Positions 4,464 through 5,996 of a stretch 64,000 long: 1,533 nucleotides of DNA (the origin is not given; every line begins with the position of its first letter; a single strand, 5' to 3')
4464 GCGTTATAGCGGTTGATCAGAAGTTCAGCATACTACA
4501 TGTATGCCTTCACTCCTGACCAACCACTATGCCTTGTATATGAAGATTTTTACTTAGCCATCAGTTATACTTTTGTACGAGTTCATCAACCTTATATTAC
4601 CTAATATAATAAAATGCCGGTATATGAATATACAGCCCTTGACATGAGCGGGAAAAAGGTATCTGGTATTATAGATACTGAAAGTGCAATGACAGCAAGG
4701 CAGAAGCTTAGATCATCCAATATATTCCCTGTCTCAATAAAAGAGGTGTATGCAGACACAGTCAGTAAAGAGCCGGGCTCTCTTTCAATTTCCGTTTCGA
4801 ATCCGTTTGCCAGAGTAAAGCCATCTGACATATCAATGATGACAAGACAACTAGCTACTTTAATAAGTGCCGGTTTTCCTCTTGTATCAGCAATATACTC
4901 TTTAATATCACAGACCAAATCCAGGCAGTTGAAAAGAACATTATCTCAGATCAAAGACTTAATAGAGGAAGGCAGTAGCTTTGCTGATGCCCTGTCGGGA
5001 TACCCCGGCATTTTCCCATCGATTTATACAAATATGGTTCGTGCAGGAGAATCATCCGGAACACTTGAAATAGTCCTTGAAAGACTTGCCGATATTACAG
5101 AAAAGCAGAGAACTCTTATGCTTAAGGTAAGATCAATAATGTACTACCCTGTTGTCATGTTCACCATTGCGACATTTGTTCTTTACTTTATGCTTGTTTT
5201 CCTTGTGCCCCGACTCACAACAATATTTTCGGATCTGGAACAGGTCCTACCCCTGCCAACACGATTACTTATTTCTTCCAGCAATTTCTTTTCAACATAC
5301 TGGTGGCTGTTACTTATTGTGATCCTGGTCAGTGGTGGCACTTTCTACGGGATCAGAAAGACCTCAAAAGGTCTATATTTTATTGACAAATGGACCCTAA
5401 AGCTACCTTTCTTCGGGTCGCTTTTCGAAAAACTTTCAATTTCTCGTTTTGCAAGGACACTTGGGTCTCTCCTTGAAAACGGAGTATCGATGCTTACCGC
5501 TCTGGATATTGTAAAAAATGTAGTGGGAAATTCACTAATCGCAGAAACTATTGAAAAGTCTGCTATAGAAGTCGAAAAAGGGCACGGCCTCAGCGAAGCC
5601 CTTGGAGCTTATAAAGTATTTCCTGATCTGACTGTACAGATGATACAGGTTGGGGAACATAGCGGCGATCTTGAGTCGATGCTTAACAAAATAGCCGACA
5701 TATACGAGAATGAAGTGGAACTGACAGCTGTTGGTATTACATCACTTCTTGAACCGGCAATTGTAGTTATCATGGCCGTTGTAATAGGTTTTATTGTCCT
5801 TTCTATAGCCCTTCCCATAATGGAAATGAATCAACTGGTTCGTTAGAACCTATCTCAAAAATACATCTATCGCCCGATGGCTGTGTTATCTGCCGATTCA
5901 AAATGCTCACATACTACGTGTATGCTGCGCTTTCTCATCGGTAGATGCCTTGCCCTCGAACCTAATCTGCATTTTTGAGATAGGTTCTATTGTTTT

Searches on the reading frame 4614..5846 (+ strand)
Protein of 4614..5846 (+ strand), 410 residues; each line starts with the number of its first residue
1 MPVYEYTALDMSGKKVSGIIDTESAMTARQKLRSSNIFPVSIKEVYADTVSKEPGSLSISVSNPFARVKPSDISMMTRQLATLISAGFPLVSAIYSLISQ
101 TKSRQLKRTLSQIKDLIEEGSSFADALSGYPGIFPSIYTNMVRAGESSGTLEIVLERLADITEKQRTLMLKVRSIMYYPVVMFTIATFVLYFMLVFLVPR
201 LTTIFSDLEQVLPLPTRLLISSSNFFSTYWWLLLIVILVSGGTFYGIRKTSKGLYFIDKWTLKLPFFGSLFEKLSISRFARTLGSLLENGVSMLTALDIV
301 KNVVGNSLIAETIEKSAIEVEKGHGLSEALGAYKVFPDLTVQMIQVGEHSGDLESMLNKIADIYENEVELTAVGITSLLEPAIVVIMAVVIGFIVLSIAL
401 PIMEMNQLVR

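Call 34: find_encoding_contigs(protein=window:4614-5846:+, flank=9000, max_places=10)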
Protein window:4614-5846:+ (410 aa): 16 contigs read that carry it; 10 places shown.
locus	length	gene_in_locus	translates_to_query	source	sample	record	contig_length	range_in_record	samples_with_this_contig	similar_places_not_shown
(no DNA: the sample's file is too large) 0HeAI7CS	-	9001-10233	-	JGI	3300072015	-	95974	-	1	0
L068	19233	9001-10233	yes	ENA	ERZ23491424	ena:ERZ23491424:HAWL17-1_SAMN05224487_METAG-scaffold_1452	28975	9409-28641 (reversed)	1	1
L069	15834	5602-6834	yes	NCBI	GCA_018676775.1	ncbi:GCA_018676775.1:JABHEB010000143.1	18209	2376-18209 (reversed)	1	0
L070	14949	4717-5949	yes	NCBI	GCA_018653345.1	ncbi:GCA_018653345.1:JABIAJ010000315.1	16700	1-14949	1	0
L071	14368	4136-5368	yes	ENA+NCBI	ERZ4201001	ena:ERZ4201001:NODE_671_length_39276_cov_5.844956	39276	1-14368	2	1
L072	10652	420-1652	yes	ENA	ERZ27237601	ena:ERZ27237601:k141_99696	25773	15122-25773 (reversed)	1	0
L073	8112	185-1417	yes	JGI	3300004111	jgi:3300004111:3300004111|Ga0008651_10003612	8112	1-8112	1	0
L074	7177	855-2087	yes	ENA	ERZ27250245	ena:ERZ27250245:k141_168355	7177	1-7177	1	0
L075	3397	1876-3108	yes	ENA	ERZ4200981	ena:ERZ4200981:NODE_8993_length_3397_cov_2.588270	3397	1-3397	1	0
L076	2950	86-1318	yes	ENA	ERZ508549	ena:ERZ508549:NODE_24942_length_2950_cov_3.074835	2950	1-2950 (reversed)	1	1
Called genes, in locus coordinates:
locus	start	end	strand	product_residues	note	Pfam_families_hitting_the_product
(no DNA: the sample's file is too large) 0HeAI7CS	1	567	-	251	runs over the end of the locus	PF01885:PTS_2-RNA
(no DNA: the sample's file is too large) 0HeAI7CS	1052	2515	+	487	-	PF00202:Aminotran_3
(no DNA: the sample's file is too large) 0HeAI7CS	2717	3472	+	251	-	-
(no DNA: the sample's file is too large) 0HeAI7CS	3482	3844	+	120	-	PF13183:Fer4_8 (faint), PF13534:Fer4_17 (faint), PF25160:LdpA_Fe-S-bd (faint), PF14697:Fer4_21 (faint), PF00037:Fer4 (weak), PF13237:Fer4_10 (weak), PF12838:Fer4_7, PF13187:Fer4_9, +3 more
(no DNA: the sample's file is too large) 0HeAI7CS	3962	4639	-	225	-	PF03544:TonB_C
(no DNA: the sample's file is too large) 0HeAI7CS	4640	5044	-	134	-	PF02472:ExbD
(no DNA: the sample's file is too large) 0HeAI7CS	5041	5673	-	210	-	PF01618:MotA_ExbB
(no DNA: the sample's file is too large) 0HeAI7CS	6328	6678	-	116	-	PF04126:Cyclophil_like, PF18050:Cyclophil_like2 (weak)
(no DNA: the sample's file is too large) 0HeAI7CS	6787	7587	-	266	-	PF13175:AAA_15 (faint), PF13476:AAA_23 (weak), PF02463:SMC_N, PF00005:ABC_tran, PF13304:AAA_21 (faint)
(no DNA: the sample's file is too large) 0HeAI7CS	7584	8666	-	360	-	PF01032:FecCD, PF00950:ABC-3 (weak)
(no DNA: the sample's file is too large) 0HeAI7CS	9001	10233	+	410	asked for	PF28597:T2SSF_N, PF00482:T2SSF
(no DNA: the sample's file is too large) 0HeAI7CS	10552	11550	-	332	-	PF12895:ANAPC3 (faint), PF13174:TPR_6 (faint)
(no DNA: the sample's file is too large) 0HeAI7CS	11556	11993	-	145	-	PF01809:YidD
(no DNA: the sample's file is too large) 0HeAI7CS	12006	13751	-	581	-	PF05157:MshEN (weak), PF00437:T2SSE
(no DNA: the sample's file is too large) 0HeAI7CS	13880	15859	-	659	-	PF21305:type_II_gspD_N0, PF03958:Secretin_N, PF00263:Secretin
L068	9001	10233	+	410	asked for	PF28597:T2SSF_N, PF00482:T2SSF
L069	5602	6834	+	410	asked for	PF28597:T2SSF_N, PF00482:T2SSF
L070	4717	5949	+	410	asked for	PF28597:T2SSF_N, PF00482:T2SSF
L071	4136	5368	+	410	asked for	PF28597:T2SSF_N, PF00482:T2SSF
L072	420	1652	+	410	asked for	PF28597:T2SSF_N, PF00482:T2SSF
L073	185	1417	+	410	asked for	PF28597:T2SSF_N, PF00482:T2SSF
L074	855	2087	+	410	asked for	PF28597:T2SSF_N, PF00482:T2SSF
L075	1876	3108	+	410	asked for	PF28597:T2SSF_N, PF00482:T2SSF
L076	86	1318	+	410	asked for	PF28597:T2SSF_N, PF00482:T2SSF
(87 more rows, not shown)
